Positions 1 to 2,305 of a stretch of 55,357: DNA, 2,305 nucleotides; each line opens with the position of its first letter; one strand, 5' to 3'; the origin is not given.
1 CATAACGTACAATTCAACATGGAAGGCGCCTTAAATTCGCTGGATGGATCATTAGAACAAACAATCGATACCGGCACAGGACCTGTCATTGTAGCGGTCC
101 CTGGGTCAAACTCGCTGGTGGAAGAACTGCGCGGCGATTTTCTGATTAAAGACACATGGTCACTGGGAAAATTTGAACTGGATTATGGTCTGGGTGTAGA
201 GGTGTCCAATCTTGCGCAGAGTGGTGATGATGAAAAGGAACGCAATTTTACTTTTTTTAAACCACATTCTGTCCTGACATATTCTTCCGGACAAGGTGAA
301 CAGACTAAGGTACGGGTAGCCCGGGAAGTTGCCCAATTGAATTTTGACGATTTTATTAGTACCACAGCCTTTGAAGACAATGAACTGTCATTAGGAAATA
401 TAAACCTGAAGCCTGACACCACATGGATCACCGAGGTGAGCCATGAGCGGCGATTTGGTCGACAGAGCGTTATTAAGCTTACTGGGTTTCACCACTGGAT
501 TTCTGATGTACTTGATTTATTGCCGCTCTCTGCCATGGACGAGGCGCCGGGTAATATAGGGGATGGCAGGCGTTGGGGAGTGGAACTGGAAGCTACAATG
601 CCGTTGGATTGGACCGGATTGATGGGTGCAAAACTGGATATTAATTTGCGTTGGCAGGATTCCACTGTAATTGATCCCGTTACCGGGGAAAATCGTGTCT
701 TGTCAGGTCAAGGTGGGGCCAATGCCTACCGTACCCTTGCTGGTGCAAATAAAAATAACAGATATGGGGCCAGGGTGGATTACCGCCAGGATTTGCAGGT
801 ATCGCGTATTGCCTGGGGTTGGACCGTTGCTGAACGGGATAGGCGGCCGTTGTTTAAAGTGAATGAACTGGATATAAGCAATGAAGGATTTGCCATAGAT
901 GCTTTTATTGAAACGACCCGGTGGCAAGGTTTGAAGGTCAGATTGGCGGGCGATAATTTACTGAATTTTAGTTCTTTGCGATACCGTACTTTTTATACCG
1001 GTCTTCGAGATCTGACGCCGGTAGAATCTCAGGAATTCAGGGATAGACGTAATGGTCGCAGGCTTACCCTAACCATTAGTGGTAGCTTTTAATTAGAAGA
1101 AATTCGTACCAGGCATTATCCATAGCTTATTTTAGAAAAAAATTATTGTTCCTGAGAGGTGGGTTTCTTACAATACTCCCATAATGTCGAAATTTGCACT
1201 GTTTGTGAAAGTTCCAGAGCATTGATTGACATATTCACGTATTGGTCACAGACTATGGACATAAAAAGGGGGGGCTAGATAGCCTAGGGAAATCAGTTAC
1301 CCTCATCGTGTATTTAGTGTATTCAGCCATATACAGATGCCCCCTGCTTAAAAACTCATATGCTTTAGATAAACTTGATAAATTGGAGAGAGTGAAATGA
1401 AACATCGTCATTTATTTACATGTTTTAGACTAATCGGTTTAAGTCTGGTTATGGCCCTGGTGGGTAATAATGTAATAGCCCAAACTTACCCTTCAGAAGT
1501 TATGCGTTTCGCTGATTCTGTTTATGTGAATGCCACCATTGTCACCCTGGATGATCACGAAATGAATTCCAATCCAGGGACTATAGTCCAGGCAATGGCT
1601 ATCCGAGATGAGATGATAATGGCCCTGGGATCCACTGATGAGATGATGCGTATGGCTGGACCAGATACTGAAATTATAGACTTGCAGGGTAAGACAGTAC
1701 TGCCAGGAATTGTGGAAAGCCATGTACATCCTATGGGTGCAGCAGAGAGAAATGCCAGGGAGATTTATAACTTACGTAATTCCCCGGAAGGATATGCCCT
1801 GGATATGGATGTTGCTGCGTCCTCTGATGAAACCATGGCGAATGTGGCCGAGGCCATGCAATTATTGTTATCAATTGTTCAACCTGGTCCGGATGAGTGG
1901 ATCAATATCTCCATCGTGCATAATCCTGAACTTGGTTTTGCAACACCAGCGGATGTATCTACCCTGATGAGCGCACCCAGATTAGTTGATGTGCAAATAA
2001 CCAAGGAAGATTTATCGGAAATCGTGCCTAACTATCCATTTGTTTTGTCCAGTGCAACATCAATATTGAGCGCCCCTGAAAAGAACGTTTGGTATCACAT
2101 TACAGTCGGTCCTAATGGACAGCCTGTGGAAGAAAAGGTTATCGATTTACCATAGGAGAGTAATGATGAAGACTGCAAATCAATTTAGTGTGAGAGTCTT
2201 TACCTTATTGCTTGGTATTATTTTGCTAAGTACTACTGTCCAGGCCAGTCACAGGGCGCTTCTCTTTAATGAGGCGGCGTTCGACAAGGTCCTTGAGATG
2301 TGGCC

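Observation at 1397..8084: Gene fission of a periplasmic amidohydrolase: one HxH N-fragment followed by four tandem signal-peptide-bearing C-terminal modules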

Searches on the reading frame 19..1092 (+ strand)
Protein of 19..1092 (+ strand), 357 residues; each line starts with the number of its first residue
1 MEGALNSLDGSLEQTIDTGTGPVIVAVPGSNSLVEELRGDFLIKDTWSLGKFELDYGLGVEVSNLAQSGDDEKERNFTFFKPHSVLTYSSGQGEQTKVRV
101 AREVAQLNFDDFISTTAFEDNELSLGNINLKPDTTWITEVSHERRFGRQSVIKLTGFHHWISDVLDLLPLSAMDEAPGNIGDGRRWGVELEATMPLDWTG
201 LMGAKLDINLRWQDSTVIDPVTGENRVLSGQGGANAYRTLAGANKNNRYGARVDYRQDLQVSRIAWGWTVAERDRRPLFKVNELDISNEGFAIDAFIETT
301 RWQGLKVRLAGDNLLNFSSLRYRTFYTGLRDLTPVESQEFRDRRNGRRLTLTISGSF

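Call 3: search_protein_families(library=pfam, proteins=[window:19-1092:+], max_evalue=0.01)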
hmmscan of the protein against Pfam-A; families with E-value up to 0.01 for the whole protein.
window:19-1092:+ (357 aa): 1 family
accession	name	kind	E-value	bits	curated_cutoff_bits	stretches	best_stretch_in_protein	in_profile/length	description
PF00593.30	TonB_dep_Rec_b-barrel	-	1.2e-09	39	27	1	44-314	176-436/436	TonB dependent receptor-like, beta-barrel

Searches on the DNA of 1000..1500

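Call 87: search_rna_families(source=window, start=1000, end=1500, threshold=evalue, max_evalue=1)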
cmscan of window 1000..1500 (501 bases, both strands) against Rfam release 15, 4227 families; matches with E-value up to 1: 0.
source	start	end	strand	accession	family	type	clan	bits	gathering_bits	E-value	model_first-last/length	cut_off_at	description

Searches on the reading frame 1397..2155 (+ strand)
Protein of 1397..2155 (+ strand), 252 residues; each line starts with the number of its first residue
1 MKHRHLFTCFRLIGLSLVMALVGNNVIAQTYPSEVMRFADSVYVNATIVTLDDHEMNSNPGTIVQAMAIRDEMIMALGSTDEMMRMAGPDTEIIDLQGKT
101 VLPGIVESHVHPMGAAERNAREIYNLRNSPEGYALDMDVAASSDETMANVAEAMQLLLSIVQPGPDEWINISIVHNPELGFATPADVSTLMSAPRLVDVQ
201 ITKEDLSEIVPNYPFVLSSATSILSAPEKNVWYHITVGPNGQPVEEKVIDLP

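Call 3: search_protein_families(library=pfam, proteins=[window:1397-2155:+], max_evalue=0.01)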
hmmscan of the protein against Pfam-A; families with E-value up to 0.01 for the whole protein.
window:1397-2155:+ (252 aa): 1 family
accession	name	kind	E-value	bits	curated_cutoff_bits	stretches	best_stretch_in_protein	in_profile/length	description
PF07969.17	Amidohydro_3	-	1.9e-05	24.8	29.7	1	92-118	1-26/472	Amidohydrolase family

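Call 12: find_homologous_proteins(query=window:1397-2152:+, max_evalue=0.001)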
Query window:1397-2152:+ (252 aa): 226 proteins with E <= 0.001 among 671 candidates; the best 120 are listed.
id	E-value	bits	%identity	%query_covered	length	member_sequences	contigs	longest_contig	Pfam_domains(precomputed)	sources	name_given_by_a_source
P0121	2.5e-161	552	100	100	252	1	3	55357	PF07969.18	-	-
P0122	7.9e-150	515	94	100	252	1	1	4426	-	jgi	jgi:hypothetical protein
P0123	7.4e-141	485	97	91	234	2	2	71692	PF07969.18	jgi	-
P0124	1.5e-137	474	85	100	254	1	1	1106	-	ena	-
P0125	2.2e-135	467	83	100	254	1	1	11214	-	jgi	jgi:hypothetical protein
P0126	3.2e-134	464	82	100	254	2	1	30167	PF07969.18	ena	-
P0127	8.0e-133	459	81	100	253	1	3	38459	-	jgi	jgi:hypothetical protein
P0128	1.6e-131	455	80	100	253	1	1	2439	-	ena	-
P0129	2.7e-130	451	92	91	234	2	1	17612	-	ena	-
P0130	3.0e-130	451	79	100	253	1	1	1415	-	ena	-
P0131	1.0e-126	439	80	100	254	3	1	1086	-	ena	-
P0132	2.8e-126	438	80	96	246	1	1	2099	-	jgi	jgi:hypothetical protein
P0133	7.3e-125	433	78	99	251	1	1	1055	-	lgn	-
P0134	1.8e-122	425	76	99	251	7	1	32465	-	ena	-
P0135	2.3e-120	418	75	99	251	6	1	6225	-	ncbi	-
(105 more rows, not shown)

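Call 20: search_protein_families(library=ncbifam, proteins=[window:1397-2152:+], max_evalue=0.001)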
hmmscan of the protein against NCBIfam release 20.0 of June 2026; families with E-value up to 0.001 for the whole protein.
window:1397-2152:+ (252 aa): 17 families
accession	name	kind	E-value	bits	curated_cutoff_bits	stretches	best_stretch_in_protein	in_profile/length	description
NF005540.0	PRK07203.1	equivalog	1.5e-07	30.5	444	1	44-115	5-71/444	putative aminohydrolase SsnA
TIGR03314.1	Se_ssnA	subfamily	1.7e-07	30.5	455.5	1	45-113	5-68/441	putative selenium metabolism protein SsnA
NF051886.1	XaaProDiPepCaul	equivalog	9.1e-07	28.2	500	1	65-125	19-77/398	Xaa-Pro dipeptidase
NF006056.0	PRK08204.1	subfamily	2.6e-06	26.5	391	1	44-118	8-73/449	hypothetical protein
TIGR01224.1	hutI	equivalog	3.7e-06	26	298.15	1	65-120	4-57/377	imidazolonepropionase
NF012037.0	PRK15493.1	equivalog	6e-06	25.3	779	1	41-112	3-68/435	bifunctional S-methyl-5'-thioadenosine deaminase/S-adenosylhomocysteine deaminase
NF005211.0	PRK06687.1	equivalog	6.4e-06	25.2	703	1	42-158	3-113/419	TRZ/ATZ family protein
NF005557.0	PRK07228.1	equivalog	1.3e-05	24.2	522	1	56-139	13-92/445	5'-deoxyadenosine deaminase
TIGR03178.1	allantoinase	equivalog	3.8e-05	22.7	357.85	1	61-111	14-59/441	allantoinase AllB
NF006679.0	PRK09228.1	subfamily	6.9e-05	21.8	351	1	66-111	33-78/433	guanine deaminase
NF006055.0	PRK08203.1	equivalog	8.2e-05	21.3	532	1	44-118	10-77/455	8-oxoguanine deaminase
NF004636.0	PRK05985.1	subfamily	0.00015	20.7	408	1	65-112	18-61/398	amidohydrolase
NF006559.0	PRK09060.1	equivalog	0.00032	19.1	482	1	56-111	14-64/444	dihydroorotase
NF006689.0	PRK09237.1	equivalog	0.00045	18.9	371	1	66-116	24-70/383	amidohydrolase/deacetylase family metallohydrolase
TIGR01178.1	ade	equivalog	0.00047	18.7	472.5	1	59-111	14-58/552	adenine deaminase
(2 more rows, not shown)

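Call 35: find_related_loci(query=A3, collection=metagenome_contigs, flank=8000)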
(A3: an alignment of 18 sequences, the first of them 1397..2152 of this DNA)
Query A3 (252 aa) in metagenome_contigs; peptide patterns used: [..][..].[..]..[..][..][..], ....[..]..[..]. (x = any residue, [..] = any of these).
179 stretches matched a pattern; 48 encode a relative of the query (tblastn E <= 1e-3); 48 distinct loci.
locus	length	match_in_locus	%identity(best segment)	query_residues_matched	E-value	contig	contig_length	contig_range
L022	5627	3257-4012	95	1-252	3e-164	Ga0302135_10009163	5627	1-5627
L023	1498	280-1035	79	1-251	3e-147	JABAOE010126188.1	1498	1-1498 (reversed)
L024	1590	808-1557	77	4-252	2e-141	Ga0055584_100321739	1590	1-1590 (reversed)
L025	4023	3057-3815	73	1-251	2e-128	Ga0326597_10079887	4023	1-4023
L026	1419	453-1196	74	1-252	2e-135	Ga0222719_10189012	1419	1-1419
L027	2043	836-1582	67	1-251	3e-124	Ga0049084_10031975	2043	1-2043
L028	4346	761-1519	65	1-251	8e-118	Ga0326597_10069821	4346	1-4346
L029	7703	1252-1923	72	28-251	2e-114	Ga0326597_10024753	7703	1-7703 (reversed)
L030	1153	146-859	68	14-251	1e-123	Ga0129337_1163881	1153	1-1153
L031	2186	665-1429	65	1-251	2e-118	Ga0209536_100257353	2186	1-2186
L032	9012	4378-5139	65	1-251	1e-110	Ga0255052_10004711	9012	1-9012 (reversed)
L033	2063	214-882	71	29-251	1e-116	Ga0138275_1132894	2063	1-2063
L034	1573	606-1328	65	6-251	4e-118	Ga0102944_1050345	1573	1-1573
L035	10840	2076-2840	69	2-251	1e-109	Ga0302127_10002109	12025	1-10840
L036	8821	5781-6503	71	15-251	1e-108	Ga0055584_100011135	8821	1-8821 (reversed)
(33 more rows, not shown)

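Call 64: search_solved_structures(query=A3, max_evalue=0.01, show_alignments=2)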
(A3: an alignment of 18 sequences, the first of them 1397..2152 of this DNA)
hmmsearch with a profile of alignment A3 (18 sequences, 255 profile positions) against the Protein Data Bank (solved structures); distinct sequences matched with E-value up to 0.01: 8.
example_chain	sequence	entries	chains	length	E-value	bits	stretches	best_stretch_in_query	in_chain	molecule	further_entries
3ggm_A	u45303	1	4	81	1.3e-07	34.1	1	43-116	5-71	uncharacterized protein BT9727_2919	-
2vun_A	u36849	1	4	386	0.00012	24.4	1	67-118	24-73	ENAMIDASE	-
4v1x_A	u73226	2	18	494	0.00072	21.9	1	71-115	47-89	ATRAZINE CHLOROHYDROLASE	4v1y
3feq_A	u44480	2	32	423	0.0028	19.9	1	92-120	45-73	PUTATIVE AMIDOHYDROLASE | PROLIDASE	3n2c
1gkp_A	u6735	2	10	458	0.0028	19.9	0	90-115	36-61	HYDANTOINASE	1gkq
3icj_A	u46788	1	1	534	0.0043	19.3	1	63-115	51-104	uncharacterized metal-dependent hydrolase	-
3hpa_A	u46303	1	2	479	0.0055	19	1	70-119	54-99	AMIDOHYDROLASE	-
3mkv_A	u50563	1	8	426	0.0087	18.3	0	92-117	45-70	PUTATIVE AMIDOHYDROLASE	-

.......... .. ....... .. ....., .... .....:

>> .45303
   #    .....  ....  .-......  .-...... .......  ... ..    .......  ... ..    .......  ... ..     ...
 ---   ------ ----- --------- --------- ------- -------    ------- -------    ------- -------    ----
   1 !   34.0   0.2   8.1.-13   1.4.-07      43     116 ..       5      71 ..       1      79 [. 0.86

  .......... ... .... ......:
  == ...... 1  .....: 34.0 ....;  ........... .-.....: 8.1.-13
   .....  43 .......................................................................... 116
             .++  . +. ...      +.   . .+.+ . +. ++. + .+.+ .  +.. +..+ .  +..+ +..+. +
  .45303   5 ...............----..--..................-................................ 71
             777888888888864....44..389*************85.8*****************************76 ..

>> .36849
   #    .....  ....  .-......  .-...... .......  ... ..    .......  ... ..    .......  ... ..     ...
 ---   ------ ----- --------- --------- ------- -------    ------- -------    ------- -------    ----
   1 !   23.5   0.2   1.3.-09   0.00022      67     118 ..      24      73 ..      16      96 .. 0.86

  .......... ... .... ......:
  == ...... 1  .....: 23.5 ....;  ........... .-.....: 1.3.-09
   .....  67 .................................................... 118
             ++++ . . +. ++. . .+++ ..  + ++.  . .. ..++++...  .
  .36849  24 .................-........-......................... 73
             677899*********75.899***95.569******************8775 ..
